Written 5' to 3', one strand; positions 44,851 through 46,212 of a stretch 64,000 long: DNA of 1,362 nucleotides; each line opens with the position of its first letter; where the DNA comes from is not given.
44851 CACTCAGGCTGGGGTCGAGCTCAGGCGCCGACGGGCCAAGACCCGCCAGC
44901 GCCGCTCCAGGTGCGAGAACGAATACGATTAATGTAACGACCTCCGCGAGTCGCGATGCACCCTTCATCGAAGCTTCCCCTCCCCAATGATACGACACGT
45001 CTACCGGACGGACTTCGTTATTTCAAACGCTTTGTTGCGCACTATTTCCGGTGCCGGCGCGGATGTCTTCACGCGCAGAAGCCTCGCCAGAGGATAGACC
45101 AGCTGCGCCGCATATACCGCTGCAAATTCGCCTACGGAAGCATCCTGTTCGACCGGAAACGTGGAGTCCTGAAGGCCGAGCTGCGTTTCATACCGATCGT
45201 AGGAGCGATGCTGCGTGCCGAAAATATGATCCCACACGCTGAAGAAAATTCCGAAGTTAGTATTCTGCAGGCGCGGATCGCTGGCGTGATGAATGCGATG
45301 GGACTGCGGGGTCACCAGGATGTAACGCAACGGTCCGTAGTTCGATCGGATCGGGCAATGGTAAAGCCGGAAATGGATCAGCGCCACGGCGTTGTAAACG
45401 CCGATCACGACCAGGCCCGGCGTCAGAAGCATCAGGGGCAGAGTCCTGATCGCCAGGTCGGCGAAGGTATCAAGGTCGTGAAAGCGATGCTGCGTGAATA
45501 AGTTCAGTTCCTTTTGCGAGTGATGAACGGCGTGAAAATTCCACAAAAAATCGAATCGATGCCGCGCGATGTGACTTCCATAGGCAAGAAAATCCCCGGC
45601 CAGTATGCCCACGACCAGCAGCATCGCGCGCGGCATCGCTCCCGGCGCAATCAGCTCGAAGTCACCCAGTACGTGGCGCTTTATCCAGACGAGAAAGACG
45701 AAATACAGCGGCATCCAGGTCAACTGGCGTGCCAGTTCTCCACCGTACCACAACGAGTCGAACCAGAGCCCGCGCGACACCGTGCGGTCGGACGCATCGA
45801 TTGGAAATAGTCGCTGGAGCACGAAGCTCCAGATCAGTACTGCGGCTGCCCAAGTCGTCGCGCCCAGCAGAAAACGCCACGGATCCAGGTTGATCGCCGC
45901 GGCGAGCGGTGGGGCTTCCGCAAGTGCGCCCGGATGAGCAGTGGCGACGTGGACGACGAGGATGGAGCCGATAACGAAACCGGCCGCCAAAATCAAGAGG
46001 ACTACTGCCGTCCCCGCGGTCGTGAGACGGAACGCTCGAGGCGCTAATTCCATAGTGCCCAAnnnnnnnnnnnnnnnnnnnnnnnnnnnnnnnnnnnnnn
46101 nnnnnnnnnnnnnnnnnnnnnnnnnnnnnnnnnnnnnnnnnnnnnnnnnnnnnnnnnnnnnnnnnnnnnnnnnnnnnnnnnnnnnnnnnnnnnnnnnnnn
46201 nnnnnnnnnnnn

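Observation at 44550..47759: Exosortase-CPBP protease fusion (XrtE-like) operon with a fatty-acid-hydroxylase protein and two tandem mini-substrates that are essentially signal peptide plus APELD-CTERM sorting signal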

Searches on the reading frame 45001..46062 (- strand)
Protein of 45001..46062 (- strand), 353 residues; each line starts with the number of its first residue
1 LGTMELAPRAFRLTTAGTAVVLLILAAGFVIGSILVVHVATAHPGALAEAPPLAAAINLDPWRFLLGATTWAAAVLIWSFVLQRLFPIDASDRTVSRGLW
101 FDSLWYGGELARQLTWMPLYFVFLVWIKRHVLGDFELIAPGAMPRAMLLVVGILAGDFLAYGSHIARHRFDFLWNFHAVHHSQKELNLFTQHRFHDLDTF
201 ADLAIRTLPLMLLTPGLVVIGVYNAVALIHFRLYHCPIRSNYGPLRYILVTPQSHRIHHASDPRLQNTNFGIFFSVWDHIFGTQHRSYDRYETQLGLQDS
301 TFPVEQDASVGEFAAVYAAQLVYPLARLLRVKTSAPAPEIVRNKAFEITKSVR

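Call 3: search_protein_families(library=ncbifam, proteins=[window:45001-46062:-], max_evalue=1)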
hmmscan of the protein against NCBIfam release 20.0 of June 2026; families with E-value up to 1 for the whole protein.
window:45001-46062:- (353 aa): 1 family
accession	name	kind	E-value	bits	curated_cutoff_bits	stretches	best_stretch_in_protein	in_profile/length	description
NF052566.1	OrLpdHdlsOlsERhiz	equivalog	2.9e-28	99.1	475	1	137-298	107-268/293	ornithine lipid hydroxylase OlsE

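Call 4: search_protein_families(library=pfam, proteins=[window:45001-46062:-], max_evalue=1)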
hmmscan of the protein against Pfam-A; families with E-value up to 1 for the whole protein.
window:45001-46062:- (353 aa): 1 family
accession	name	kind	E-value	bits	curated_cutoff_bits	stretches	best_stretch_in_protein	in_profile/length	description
PF04116.19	FA_hydroxylase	-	2.1e-25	90.1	31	1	150-283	2-132/132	Fatty acid hydroxylase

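Call 45: find_homologous_proteins(query=window:45001-46062:-, max_evalue=1e-10)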
Query window:45001-46062:- (353 aa): 274 proteins with E <= 1e-10 among 8000 candidates; the best 120 are listed.
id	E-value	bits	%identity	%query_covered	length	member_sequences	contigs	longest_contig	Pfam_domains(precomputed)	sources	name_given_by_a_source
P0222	1.5e-233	792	100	99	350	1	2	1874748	PF04116.20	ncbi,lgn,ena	-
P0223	5.7e-198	675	83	98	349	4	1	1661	PF04116.20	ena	-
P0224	8.9e-193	658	84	99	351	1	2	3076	PF04116.20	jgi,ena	jgi:sterol desaturase/sphingolipid hydroxylase (fatty acid hydroxylase superfamily)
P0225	3.8e-190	650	81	99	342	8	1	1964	PF04116.20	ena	-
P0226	6.5e-187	639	78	99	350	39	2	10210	PF04116.20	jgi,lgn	jgi:sterol desaturase/sphingolipid hydroxylase (fatty acid hydroxylase superfamily)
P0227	2.7e-183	627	80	97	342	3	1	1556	PF04116.20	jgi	jgi:sterol desaturase/sphingolipid hydroxylase (fatty acid hydroxylase superfamily)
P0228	1.5e-182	625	80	97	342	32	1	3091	PF04116.20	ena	-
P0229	1.5e-182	625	80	97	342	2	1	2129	PF04116.20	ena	-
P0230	6.2e-163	560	84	78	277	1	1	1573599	PF04116.20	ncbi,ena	-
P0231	1.8e-128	447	61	93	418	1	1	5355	PF04116.20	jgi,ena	-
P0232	9.7e-105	369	51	97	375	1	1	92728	PF04116.20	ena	-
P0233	1.1e-103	365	52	97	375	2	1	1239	PF04116.20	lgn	-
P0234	3.1e-102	360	58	76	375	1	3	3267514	PF04116.20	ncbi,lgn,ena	-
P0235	5.2e-102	360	51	92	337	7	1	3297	PF04116.20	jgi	jgi:sterol desaturase/sphingolipid hydroxylase (fatty acid hydroxylase superfamily)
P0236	3.1e-101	357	55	85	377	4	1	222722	PF04116.20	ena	-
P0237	5.3e-101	356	52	88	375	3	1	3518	PF04116.20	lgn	-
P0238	1.0e-100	355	50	97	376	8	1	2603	PF04116.20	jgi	jgi:sterol desaturase/sphingolipid hydroxylase (fatty acid hydroxylase superfamily)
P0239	4.1e-100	353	50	97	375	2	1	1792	PF04116.20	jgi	jgi:sterol desaturase/sphingolipid hydroxylase (fatty acid hydroxylase superfamily)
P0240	5.4e-98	346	50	91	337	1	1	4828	PF04116.20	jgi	jgi:sterol desaturase/sphingolipid hydroxylase (fatty acid hydroxylase superfamily)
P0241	2.1e-97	345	57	74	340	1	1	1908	PF04116.20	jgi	jgi:sterol desaturase/sphingolipid hydroxylase (fatty acid hydroxylase superfamily)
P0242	2.7e-94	334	48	91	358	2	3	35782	PF04116.20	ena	-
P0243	1.2e-93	332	55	72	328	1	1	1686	PF04116.20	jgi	jgi:sterol desaturase/sphingolipid hydroxylase (fatty acid hydroxylase superfamily)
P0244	3.2e-92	327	51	72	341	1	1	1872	PF04116.20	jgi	jgi:sterol desaturase/sphingolipid hydroxylase (fatty acid hydroxylase superfamily)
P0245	1.7e-91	325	51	72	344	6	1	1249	PF04116.20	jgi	jgi:sterol desaturase/sphingolipid hydroxylase (fatty acid hydroxylase superfamily)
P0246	3.4e-91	324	55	75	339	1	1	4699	PF04116.20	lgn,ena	-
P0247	4.7e-91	324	52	77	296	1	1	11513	PF04116.20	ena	-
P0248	7.9e-91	323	53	68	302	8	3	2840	PF04116.20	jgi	jgi:sterol desaturase/sphingolipid hydroxylase (fatty acid hydroxylase superfamily)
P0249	9.8e-91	323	51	79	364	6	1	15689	PF04116.20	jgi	jgi:sterol desaturase/sphingolipid hydroxylase (fatty acid hydroxylase superfamily)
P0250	2.5e-90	321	46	92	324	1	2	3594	PF04116.20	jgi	-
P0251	2.6e-90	321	52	72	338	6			PF04116.20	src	-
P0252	4.8e-90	320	47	89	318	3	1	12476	PF04116.20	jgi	jgi:sterol desaturase/sphingolipid hydroxylase (fatty acid hydroxylase superfamily)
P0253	6.2e-90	320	46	86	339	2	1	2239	PF04116.20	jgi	-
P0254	8.5e-90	320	45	88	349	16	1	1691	PF04116.20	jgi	-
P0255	9.2e-90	319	51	72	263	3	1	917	PF04116.20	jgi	jgi:sterol desaturase/sphingolipid hydroxylase (fatty acid hydroxylase superfamily)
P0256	1.3e-89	319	43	92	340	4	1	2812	PF04116.20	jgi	jgi:sterol desaturase/sphingolipid hydroxylase (fatty acid hydroxylase superfamily)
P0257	1.8e-89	318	51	72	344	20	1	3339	PF04116.20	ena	-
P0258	4.4e-89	317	56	68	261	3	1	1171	PF04116.20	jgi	jgi:sterol desaturase/sphingolipid hydroxylase (fatty acid hydroxylase superfamily)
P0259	5.4e-89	317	44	90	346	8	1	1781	PF04116.20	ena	-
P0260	8.3e-88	313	44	90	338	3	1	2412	PF04116.20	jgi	-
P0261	1.5e-87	312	46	92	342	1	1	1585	PF04116.20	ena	-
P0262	1.6e-87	312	46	90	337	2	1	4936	PF04116.20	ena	-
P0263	3.0e-87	311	51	72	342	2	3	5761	PF04116.20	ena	-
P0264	1.4e-86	309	52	72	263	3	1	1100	PF04116.20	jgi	jgi:sterol desaturase/sphingolipid hydroxylase (fatty acid hydroxylase superfamily)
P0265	1.5e-85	306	49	76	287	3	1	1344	PF04116.20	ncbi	-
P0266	4.1e-85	304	50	72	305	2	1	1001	PF04116.20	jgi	jgi:sterol desaturase/sphingolipid hydroxylase (fatty acid hydroxylase superfamily)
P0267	1.8e-84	302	57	66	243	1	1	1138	PF04116.20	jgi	jgi:sterol desaturase/sphingolipid hydroxylase (fatty acid hydroxylase superfamily)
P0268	2.5e-80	288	49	74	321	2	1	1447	PF04116.20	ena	-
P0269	2.6e-79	285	52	70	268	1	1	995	PF04116.20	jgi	jgi:sterol desaturase/sphingolipid hydroxylase (fatty acid hydroxylase superfamily)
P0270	2.6e-78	282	51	72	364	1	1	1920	PF04116.20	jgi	jgi:sterol desaturase/sphingolipid hydroxylase (fatty acid hydroxylase superfamily)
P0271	9.0e-74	267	51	65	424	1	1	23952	PF04116.20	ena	-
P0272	1.2e-56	210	40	82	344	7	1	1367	PF04116.20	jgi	jgi:sterol desaturase/sphingolipid hydroxylase (fatty acid hydroxylase superfamily)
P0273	1.1e-55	207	42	74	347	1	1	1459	PF04116.20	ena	-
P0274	4.3e-55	205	42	74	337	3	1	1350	PF04116.20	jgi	-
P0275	5.2e-55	205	40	74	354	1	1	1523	PF04116.20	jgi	jgi:sterol desaturase/sphingolipid hydroxylase (fatty acid hydroxylase superfamily)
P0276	5.1e-54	202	40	79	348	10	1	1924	PF04116.20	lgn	-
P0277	1.6e-53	200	37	89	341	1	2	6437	PF04116.20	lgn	-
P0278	1.9e-53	200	40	74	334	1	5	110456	PF04116.20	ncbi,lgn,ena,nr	ncbi:MAG TPA: hypothetical protein DD490_10425 [Acidobacteria bacterium]|nr:hypothetical protein [Ac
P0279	2.8e-53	199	40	76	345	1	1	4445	PF04116.20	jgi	jgi:sterol desaturase/sphingolipid hydroxylase (fatty acid hydroxylase superfamily)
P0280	3.5e-53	199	40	73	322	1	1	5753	PF04116.20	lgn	-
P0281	6.9e-53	198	40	79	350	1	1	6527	PF04116.20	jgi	jgi:sterol desaturase/sphingolipid hydroxylase (fatty acid hydroxylase superfamily)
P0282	1.7e-52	197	41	68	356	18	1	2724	PF04116.20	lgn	-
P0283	2.5e-52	196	38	79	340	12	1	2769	PF04116.20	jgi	jgi:sterol desaturase/sphingolipid hydroxylase (fatty acid hydroxylase superfamily)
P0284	5.2e-52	195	41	71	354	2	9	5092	PF04116.20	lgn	-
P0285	6.5e-52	195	37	88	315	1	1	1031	PF04116.20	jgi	jgi:sterol desaturase/sphingolipid hydroxylase (fatty acid hydroxylase superfamily)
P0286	1.2e-51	194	37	84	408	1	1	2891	PF04116.20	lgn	-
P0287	1.4e-51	194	39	73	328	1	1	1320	PF04116.20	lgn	-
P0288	2.7e-51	193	37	76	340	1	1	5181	PF04116.20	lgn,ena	-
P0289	3.5e-51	192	37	76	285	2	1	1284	PF04116.20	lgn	-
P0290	3.6e-51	192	38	74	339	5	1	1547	PF04116.20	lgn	-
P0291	4.6e-51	192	37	76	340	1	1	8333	PF04116.20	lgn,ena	-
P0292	6.2e-51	192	39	72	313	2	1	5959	PF04116.20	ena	-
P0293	7.4e-51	191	39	72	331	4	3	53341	PF04116.20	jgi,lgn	-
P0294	8.7e-51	191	39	74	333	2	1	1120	PF04116.20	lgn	-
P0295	9.4e-51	191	42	67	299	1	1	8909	PF04116.20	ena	-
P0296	1.3e-50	191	40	74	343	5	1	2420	PF04116.20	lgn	-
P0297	4.9e-50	189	41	71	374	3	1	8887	PF04116.20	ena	-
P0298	3.2e-49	186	34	88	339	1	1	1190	PF04116.20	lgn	-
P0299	3.4e-49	186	37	79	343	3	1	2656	PF04116.20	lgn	-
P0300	5.7e-49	185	39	70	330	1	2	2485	PF04116.20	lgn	-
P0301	5.7e-49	185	37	80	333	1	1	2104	PF04116.20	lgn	-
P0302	1.2e-48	184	37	71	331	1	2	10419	PF04116.20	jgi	jgi:sterol desaturase/sphingolipid hydroxylase (fatty acid hydroxylase superfamily)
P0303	1.9e-48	183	38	76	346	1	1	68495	PF04116.20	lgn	-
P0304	1.9e-48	183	45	53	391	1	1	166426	PF04116.20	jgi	jgi:sterol desaturase/sphingolipid hydroxylase (fatty acid hydroxylase superfamily)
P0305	2.8e-48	183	36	87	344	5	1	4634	PF04116.20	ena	-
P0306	2.8e-48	183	36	85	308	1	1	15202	PF04116.20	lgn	-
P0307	3.7e-48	183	36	77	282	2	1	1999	PF04116.20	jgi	jgi:sterol desaturase/sphingolipid hydroxylase (fatty acid hydroxylase superfamily)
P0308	4.6e-48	182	38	78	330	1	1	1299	PF04116.20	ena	-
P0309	4.9e-48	182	37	78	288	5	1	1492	PF04116.20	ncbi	-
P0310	9.7e-48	181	44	59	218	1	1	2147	PF04116.20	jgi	jgi:sterol desaturase/sphingolipid hydroxylase (fatty acid hydroxylase superfamily)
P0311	1.5e-47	181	37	73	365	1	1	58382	PF04116.20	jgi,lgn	jgi:sterol desaturase/sphingolipid hydroxylase (fatty acid hydroxylase superfamily)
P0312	1.7e-47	180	37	71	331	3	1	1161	PF04116.20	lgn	-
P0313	1.8e-47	180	37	83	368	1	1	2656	PF04116.20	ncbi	-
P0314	2.1e-47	180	37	72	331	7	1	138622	PF04116.20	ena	-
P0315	2.2e-47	180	34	91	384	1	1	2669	PF04116.20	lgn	-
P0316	2.6e-47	180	38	75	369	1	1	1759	PF04116.20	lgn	-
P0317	2.8e-47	180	36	96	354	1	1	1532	PF04116.20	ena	-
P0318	3.2e-47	179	38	79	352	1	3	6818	PF04116.20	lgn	-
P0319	4.8e-47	179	37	71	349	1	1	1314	PF04116.20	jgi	jgi:sterol desaturase/sphingolipid hydroxylase (fatty acid hydroxylase superfamily)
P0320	5.8e-47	179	34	92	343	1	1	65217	PF04116.20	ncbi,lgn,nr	ncbi:MAG TPA: sterol desaturase family protein [Thermoanaerobaculia bacterium]|nr:sterol desaturase 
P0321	8.3e-47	178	39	72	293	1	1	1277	PF04116.20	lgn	-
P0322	1.0e-46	178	40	72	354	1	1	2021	PF04116.20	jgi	jgi:sterol desaturase/sphingolipid hydroxylase (fatty acid hydroxylase superfamily)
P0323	1.7e-46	177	39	65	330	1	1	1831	PF04116.20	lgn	-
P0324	1.9e-46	177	40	72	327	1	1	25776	PF04116.20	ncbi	-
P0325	2.1e-46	177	36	74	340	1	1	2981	PF04116.20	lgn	-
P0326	2.2e-46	177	37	77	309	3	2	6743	PF04116.20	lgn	-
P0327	4.3e-46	176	35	79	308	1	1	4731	PF04116.20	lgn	-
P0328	5.4e-46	175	36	79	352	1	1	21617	PF04116.20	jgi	jgi:sterol desaturase/sphingolipid hydroxylase (fatty acid hydroxylase superfamily)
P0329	1.0e-45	175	39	67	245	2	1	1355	PF04116.20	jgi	jgi:sterol desaturase/sphingolipid hydroxylase (fatty acid hydroxylase superfamily)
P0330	1.5e-45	174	37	69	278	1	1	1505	PF04116.20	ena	-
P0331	2.1e-45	173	39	71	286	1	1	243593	PF04116.20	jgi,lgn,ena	-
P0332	2.2e-45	173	39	71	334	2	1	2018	PF04116.20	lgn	-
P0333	2.9e-45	173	33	89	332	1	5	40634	PF04116.20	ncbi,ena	-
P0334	3.2e-45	173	37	71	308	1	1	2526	PF04116.20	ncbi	-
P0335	3.4e-45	173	40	67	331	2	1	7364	PF04116.20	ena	-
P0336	3.6e-45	173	37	70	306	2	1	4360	PF04116.20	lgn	-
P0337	3.6e-45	173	38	81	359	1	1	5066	PF04116.20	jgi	-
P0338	3.9e-45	173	45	54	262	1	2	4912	PF04116.20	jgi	jgi:sterol desaturase/sphingolipid hydroxylase (fatty acid hydroxylase superfamily)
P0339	4.2e-45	172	38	69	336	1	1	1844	PF04116.20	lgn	-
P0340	4.6e-45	172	39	75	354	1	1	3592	PF04116.20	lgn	-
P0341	5.3e-45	172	41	76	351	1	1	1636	PF04116.20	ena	-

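Call 47: search_solved_structures(query=window:45001-46062:-, max_evalue=0.01)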
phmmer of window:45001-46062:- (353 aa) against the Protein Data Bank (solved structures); distinct sequences matched with E-value up to 0.01: 0.

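Call 48: find_encoding_contigs(protein=P0236, flank=5000, max_places=1)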
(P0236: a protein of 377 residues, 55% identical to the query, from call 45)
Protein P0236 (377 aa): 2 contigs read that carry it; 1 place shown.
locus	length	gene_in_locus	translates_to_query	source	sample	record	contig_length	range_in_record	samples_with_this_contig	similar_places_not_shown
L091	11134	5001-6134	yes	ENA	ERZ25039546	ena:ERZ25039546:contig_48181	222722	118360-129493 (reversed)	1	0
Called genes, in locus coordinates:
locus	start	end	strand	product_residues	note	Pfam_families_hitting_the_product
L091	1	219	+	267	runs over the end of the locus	PF00106:adh_short, PF13561:adh_short_C2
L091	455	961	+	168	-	-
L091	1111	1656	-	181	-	PF14366:DUF4410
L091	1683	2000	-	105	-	-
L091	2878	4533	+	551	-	PF09721:Exosortase_EpsH, PF02517:Rce1-like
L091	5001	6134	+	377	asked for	PF04116:FA_hydroxylase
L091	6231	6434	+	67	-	-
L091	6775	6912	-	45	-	-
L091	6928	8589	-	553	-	PF06609:TRI12, PF00083:Sugar_tr, PF07690:MFS_1, PF13347:MFS_2 (weak)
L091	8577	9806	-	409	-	PF25997:BSH_YhbJ (faint), PF25917:BSH_RND, PF25919:BSH_CusB (weak), PF25973:BSH_CzcB (faint), PF25881:HH_YBHG (weak), PF25876:HH_MFP_RND, PF25963:Beta-barrel_AAEA (weak)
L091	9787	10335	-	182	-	PF22381:Staph_reg_Sar_Rot (weak), PF01047:MarR (weak), PF12802:MarR_2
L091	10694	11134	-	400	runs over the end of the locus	PF02771:Acyl-CoA_dh_N, PF02770:Acyl-CoA_dh_M, PF00441:Acyl-CoA_dh_1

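Call 49: find_encoding_contigs(protein=P0278, flank=5000, max_places=1)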
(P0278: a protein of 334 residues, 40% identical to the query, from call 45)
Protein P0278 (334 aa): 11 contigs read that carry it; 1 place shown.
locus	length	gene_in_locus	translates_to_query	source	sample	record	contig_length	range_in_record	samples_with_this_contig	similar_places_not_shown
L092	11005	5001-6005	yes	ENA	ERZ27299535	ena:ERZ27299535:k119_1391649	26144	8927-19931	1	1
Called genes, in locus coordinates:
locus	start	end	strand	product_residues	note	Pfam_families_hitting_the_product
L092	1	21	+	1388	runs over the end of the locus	PF01751:Toprim, PF01131:Topoisom_bac, PF00270:DEAD, PF04851:ResIII (weak), PF00271:Helicase_C, PF16124:RecQ_Zn_bind, PF00570:HRDC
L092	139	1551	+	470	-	PF01266:DAO (faint), PF01494:FAD_binding_3, PF13450:NAD_binding_8 (weak), PF01494:FAD_binding_3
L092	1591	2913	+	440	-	PF00089:Trypsin, PF13365:Trypsin_2, PF00595:PDZ (faint), PF13180:PDZ_2, PF17820:PDZ_6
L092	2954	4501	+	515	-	PF00289:Biotin_carb_N, PF02786:CPSase_L_D2, PF02222:ATP-grasp (weak), PF07478:Dala_Dala_lig_C, PF02785:Biotin_carb_C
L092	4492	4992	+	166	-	PF25997:BSH_YhbJ (faint), PF00364:Biotin_lipoyl, PF25917:BSH_RND, PF25984:BSH_YknX (faint)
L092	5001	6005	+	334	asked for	PF04116:FA_hydroxylase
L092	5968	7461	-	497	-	-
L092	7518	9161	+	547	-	PF02366:PMT (weak), PF13231:PMT_2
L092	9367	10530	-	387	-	-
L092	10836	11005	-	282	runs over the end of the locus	-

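Call 50: find_encoding_contigs(protein=P0320, flank=5000, max_places=1)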
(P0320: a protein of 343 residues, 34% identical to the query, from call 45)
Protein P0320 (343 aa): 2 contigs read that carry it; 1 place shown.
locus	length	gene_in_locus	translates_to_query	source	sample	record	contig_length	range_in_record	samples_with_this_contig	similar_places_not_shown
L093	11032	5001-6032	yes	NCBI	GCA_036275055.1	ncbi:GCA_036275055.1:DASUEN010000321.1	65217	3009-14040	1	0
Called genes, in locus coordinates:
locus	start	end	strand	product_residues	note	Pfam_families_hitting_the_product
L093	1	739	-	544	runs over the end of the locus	PF00158:Sigma54_activat, PF14532:Sigma54_activ_2, PF07728:AAA_5 (weak), PF25601:AAA_lid_14, PF02954:HTH_8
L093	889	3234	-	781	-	PF13583:Reprolysin_4, PF13688:Reprolysin_5, PF13574:Reprolysin_2, PF13582:Reprolysin_3, PF01833:TIG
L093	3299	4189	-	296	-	PF00561:Abhydrolase_1, PF12146:Hydrolase_4, PF12697:Abhydrolase_6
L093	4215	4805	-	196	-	PF00440:TetR_N, PF16925:TetR_C_13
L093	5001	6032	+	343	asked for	PF04116:FA_hydroxylase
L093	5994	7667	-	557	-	PF02254:TrkA_N, PF02080:TrkA_C, PF02254:TrkA_N, PF02080:TrkA_C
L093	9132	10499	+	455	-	PF07287:AtuA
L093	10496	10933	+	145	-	-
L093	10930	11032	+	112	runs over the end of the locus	PF23544:AtuA_ferredoxin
